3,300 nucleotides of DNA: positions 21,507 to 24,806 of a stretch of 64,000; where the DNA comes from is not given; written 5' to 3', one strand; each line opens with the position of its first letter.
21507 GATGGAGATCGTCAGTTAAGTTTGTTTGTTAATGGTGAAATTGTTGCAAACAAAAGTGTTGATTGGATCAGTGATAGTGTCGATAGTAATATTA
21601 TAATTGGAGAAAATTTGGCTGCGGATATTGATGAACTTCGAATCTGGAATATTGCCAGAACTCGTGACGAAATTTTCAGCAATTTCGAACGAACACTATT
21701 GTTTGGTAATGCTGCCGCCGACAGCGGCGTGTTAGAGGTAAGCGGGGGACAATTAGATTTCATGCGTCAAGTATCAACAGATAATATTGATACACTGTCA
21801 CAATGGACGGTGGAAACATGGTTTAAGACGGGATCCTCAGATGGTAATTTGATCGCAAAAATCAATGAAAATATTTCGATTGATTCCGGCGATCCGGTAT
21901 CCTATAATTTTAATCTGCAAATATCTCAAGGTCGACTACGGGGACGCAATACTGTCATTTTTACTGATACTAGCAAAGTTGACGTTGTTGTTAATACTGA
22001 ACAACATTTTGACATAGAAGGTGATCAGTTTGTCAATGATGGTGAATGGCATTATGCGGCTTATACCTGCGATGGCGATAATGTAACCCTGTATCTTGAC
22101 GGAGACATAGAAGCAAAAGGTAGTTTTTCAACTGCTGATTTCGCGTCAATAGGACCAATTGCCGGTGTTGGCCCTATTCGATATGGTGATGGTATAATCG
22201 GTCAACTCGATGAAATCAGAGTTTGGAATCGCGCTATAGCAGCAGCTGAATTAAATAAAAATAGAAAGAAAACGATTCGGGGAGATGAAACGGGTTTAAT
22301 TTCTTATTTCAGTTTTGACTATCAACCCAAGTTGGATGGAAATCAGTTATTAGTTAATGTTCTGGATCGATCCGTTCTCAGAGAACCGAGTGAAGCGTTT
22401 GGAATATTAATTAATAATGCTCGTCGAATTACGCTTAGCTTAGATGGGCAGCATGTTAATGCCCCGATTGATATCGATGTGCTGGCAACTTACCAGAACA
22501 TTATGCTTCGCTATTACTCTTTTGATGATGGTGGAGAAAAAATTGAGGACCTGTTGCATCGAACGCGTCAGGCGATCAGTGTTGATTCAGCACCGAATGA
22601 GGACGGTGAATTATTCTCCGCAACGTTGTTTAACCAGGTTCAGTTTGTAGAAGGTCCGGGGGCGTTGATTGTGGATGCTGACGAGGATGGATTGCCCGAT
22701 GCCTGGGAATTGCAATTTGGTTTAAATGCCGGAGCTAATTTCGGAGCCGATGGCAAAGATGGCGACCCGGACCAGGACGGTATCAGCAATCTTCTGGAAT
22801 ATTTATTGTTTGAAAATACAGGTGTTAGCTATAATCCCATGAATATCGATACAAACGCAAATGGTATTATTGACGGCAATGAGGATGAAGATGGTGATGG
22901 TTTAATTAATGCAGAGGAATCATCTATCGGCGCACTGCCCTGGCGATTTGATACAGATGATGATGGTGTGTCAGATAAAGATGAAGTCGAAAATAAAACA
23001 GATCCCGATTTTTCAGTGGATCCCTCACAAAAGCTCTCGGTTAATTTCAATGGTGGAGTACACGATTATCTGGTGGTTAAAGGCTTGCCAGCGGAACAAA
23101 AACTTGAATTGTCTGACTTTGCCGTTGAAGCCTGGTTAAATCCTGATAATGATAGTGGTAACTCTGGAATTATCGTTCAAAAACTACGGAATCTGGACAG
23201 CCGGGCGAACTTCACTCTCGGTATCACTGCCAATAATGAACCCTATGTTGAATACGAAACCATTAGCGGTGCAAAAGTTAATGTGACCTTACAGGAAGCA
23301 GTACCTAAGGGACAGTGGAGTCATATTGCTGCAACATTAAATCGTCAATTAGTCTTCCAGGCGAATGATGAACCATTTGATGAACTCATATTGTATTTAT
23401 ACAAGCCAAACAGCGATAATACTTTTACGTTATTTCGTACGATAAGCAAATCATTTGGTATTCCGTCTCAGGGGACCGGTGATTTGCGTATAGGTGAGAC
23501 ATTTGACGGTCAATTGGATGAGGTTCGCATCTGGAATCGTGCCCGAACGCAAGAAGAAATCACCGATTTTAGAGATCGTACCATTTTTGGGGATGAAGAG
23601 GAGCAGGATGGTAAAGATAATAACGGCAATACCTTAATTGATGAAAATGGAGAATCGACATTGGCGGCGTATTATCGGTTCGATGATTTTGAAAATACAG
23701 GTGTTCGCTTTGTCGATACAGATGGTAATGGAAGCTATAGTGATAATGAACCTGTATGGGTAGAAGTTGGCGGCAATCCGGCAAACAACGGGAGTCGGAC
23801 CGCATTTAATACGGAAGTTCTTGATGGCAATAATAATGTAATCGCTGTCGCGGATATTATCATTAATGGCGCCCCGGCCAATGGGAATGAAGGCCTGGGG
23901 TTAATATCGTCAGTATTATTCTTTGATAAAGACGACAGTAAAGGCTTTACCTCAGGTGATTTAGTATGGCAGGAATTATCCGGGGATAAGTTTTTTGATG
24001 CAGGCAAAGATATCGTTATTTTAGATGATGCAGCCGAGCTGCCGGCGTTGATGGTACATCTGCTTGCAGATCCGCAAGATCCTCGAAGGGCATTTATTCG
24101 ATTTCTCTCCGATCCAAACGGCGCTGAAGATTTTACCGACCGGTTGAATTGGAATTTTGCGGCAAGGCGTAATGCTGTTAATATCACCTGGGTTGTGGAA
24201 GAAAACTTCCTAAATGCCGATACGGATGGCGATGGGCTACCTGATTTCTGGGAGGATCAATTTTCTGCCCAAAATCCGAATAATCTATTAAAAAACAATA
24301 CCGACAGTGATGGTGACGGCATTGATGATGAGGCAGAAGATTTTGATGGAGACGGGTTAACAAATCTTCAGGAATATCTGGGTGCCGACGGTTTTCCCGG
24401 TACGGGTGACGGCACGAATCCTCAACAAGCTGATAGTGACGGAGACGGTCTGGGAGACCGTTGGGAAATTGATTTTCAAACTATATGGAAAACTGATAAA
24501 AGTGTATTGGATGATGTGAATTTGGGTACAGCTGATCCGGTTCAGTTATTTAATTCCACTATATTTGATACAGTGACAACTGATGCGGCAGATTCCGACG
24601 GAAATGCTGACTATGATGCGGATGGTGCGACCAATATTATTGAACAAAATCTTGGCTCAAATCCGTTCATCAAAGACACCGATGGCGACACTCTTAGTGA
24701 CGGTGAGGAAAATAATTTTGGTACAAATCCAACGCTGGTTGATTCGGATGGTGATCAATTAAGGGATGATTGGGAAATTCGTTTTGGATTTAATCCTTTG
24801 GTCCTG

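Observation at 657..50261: Single 49.6-kb ORF encoding a ~16.5k-residue secreted giant protein that occupies 77% of the window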

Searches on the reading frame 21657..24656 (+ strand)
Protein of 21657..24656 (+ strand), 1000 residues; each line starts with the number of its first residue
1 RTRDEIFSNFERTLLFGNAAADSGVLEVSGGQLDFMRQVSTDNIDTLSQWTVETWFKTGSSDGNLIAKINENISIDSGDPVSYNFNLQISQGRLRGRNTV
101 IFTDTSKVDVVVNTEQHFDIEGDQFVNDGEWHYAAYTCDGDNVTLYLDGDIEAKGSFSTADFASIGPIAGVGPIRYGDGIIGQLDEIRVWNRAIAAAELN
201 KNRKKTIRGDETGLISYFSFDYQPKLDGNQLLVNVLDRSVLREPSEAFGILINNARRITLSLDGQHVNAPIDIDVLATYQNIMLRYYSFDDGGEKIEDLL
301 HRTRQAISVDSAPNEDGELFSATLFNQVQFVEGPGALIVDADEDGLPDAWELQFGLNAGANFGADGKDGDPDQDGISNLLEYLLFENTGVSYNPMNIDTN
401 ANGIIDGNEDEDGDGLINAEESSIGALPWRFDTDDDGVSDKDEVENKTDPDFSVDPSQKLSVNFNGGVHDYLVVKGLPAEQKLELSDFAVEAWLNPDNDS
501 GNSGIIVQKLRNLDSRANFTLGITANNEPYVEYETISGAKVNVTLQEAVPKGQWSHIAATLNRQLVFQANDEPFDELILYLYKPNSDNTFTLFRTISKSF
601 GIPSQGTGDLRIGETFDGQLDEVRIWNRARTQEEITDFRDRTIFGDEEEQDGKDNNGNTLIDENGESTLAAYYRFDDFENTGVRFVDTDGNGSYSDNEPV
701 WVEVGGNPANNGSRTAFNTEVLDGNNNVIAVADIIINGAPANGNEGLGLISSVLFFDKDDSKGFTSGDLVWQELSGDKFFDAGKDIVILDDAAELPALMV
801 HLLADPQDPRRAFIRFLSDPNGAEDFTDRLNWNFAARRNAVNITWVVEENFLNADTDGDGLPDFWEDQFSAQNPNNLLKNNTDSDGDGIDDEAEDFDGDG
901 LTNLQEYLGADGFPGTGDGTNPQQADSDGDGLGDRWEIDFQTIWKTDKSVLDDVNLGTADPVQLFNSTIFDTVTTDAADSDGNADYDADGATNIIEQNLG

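Call 5: search_protein_families(library=pfam, proteins=[window:21657-24656:+], max_evalue=0.01)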
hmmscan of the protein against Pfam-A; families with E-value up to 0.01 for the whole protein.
window:21657-24656:+ (1000 aa): 3 families
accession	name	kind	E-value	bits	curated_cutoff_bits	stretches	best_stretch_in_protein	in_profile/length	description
PF13385.13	Laminin_G_3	-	3.1e-33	115.5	27.6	2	478-635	10-150/151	Concanavalin A-like lectin/glucanases superfamily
PF02210.31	Laminin_G_2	-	1.2e-05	26.2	22.9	0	85-157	21-81/126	Laminin G domain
PF18884.5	TSP3_bac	-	1.8e-05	24.9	25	0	432-450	1-19/22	Bacterial TSP3 repeat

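Call 17: search_protein_families(library=ncbifam, proteins=[window:21657-24656:+], max_evalue=0.01)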
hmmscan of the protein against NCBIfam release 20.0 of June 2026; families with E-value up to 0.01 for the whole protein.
window:21657-24656:+ (1000 aa): 1 family
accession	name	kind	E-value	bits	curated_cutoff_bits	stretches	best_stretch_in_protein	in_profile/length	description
NF033765.2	gliding_CglD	equivalog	2.4e-07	28.9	400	1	851-996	143-277/1124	adventurous gliding motility lipoprotein CglD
